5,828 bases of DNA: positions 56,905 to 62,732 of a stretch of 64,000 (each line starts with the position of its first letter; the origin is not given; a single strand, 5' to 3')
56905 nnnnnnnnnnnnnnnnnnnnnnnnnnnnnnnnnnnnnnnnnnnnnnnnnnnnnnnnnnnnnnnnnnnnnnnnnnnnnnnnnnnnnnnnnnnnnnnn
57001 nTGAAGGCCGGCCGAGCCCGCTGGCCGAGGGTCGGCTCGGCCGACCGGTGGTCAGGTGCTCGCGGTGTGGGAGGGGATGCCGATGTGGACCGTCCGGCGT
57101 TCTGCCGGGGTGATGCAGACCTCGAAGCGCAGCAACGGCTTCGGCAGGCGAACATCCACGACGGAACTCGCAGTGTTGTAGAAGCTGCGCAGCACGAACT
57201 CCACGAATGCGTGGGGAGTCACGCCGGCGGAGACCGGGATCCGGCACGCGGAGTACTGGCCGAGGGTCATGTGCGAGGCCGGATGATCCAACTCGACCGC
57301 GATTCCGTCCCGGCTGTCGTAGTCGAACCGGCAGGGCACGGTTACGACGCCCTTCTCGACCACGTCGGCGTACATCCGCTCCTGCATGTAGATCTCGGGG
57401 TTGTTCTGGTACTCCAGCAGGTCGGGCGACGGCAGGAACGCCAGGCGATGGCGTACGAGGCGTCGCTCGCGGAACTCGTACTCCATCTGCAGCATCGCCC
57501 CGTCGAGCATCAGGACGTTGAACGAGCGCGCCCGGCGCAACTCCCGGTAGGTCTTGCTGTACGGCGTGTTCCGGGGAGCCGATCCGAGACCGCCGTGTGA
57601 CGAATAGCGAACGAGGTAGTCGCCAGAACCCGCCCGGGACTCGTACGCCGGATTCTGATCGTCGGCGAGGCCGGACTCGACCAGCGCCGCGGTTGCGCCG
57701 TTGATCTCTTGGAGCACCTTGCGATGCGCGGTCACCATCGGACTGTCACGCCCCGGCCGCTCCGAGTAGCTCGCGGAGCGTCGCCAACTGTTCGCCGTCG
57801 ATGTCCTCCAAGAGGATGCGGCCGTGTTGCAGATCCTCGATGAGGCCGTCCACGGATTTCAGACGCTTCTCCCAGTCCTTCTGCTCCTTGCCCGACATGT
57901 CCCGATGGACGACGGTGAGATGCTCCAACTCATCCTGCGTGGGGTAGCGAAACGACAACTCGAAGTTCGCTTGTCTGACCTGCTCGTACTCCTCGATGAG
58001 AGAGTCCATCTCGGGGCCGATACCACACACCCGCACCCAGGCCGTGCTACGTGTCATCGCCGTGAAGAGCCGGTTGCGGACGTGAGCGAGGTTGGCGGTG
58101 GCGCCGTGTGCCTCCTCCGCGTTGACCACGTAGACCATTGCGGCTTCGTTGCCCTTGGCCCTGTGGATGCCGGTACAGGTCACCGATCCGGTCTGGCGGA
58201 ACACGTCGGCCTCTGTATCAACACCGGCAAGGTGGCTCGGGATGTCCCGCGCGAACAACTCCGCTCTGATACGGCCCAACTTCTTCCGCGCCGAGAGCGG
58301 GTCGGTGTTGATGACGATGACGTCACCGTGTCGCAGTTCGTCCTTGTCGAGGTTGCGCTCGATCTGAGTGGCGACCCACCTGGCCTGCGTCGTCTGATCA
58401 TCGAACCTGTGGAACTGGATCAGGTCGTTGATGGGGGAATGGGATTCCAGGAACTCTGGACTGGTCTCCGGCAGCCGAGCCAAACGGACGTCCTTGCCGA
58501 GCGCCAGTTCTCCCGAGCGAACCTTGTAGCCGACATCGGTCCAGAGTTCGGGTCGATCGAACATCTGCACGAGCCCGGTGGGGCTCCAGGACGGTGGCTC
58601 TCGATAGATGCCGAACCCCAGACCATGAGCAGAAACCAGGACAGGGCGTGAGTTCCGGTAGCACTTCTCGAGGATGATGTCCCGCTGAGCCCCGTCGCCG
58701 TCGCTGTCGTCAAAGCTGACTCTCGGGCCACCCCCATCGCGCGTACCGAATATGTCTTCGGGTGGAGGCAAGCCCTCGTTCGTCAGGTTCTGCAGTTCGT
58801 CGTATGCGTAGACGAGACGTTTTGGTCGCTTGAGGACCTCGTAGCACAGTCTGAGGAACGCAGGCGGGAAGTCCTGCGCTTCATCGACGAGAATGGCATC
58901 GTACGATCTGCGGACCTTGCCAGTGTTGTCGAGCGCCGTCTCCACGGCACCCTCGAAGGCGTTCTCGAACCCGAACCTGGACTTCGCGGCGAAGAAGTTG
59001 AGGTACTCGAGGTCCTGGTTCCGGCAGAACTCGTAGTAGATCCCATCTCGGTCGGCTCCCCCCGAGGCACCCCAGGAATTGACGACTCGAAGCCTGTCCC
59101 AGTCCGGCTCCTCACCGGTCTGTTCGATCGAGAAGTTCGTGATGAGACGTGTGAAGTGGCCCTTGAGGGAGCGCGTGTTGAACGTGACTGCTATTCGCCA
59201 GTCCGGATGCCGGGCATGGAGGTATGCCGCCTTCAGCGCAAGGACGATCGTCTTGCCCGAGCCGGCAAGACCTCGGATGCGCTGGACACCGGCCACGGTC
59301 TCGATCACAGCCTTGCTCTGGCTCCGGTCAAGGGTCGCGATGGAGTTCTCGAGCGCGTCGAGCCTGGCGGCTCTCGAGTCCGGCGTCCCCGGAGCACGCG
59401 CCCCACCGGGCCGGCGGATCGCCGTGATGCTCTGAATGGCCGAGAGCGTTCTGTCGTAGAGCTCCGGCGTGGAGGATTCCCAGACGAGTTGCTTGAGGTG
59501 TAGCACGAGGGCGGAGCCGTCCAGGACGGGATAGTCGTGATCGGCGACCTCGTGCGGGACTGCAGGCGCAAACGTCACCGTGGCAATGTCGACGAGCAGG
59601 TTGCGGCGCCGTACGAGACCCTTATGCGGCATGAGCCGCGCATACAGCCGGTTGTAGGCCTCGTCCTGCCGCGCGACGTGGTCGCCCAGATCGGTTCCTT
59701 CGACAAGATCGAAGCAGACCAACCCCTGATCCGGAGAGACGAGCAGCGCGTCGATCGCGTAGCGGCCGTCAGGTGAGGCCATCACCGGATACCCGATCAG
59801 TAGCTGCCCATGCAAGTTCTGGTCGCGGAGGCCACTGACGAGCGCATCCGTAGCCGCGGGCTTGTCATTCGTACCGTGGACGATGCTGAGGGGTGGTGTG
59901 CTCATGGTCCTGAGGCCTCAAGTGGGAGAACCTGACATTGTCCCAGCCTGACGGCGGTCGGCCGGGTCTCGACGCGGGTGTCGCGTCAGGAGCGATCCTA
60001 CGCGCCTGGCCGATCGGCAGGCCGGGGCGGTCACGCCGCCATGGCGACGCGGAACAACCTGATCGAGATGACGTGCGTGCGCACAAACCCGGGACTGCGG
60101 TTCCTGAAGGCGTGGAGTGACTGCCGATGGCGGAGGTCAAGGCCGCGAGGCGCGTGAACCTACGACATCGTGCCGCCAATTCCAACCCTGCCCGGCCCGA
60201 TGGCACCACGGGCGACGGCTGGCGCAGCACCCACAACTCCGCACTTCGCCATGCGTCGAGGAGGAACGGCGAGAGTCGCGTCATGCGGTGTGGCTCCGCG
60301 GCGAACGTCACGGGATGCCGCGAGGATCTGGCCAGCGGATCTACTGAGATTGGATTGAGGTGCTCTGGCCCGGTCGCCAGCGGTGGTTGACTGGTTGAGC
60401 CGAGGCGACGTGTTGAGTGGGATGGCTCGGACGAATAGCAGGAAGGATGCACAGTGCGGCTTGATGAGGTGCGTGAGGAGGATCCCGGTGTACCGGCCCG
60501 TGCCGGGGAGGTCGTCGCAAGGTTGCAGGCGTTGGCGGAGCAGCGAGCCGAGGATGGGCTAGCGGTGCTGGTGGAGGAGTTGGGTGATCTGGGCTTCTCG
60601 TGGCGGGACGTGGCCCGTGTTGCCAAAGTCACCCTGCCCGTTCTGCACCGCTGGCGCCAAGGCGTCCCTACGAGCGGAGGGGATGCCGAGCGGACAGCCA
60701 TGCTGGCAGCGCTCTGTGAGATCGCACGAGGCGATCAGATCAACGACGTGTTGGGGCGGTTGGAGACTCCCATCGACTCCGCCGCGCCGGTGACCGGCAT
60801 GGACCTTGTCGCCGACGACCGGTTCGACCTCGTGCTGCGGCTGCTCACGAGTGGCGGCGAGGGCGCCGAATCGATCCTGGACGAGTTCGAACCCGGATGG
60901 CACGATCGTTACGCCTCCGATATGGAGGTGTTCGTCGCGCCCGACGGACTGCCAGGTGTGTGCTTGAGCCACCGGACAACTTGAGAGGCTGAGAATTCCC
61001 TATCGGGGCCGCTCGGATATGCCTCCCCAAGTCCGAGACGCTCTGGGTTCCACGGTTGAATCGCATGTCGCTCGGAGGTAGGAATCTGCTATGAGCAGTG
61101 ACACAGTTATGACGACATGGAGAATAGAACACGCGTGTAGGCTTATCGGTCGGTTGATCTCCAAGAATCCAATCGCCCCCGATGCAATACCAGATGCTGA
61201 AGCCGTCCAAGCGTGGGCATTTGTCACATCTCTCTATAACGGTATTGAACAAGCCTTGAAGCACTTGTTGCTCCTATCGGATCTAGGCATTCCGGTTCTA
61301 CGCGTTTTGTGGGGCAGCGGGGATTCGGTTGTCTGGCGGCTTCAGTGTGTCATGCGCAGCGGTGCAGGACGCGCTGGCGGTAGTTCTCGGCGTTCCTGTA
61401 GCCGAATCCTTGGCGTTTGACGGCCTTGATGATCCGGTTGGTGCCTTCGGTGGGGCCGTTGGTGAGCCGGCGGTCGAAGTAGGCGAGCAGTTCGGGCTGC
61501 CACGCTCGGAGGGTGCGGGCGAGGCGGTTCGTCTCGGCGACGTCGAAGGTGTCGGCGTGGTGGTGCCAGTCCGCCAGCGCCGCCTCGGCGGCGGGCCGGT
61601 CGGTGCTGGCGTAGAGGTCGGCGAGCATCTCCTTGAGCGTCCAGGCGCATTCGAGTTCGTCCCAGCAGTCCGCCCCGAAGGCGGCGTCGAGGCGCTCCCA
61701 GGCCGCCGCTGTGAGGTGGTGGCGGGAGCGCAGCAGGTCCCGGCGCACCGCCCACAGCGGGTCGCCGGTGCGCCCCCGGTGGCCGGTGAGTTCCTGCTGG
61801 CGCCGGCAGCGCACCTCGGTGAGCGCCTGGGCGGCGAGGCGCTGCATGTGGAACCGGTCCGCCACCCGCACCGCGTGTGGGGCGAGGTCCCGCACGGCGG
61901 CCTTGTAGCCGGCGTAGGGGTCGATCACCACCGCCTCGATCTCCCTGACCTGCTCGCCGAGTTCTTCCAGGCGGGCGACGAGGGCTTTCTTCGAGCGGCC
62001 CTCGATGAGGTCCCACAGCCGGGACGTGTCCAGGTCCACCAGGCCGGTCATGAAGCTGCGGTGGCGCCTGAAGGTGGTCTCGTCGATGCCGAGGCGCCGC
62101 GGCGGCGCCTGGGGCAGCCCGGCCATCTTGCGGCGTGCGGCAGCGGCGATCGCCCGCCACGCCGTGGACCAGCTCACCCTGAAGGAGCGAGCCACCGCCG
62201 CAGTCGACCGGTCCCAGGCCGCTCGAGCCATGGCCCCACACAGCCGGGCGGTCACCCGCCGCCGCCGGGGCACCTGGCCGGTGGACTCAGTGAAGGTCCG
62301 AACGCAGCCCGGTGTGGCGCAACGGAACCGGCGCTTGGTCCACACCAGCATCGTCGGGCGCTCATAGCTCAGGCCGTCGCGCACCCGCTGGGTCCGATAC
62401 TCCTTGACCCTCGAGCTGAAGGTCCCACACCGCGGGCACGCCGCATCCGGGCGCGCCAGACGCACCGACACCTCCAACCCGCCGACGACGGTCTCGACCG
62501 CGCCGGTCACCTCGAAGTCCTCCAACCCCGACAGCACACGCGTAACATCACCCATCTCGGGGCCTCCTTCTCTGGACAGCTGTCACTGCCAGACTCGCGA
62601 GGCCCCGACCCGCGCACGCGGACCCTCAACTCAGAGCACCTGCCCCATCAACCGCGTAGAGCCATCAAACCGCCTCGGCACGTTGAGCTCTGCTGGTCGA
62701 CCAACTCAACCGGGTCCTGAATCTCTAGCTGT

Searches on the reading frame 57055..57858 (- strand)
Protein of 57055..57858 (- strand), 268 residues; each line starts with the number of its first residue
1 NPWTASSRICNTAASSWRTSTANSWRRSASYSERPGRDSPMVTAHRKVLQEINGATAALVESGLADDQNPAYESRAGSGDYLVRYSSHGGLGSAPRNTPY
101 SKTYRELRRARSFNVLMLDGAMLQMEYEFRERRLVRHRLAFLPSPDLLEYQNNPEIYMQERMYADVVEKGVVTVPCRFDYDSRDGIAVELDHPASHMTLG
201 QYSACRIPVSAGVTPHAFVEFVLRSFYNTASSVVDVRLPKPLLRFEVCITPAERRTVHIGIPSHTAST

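Call 89: search_protein_families(library=padloc, proteins=[window:57055-57858:-], max_evalue=0.00001)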
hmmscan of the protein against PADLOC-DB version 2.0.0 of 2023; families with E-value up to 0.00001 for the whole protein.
window:57055-57858:- (268 aa): 2 families
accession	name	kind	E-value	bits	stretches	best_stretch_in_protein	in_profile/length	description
PDLC02999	DUF2290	-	2e-78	260.9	1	44-262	3-221/222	-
PDLC02998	DUF2290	-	4.9e-53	177.7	1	77-261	13-195/195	-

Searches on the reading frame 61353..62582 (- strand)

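Call 31: search_protein_families(library=pfam, proteins=[window:61353-62582:-], max_evalue=0.001)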
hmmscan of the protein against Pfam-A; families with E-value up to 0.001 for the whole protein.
window:61353-62582:- (410 aa): 3 families
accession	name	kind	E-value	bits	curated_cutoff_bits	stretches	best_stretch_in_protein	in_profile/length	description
PF01610.23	DDE_Tnp_ISL3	-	9.5e-65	219.2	23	1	164-405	1-240/240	Transposase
PF14690.11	Zn_ribbon_ISL3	-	9.7e-12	45.5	25.5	1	47-89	3-45/47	zinc-finger of transposase IS204/IS1001/IS1096/IS1165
PF13542.12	HTH_Tnp_ISL3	-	6.9e-08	32.3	27.4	1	99-146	1-48/51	Helix-turn-helix domain of transposase family ISL3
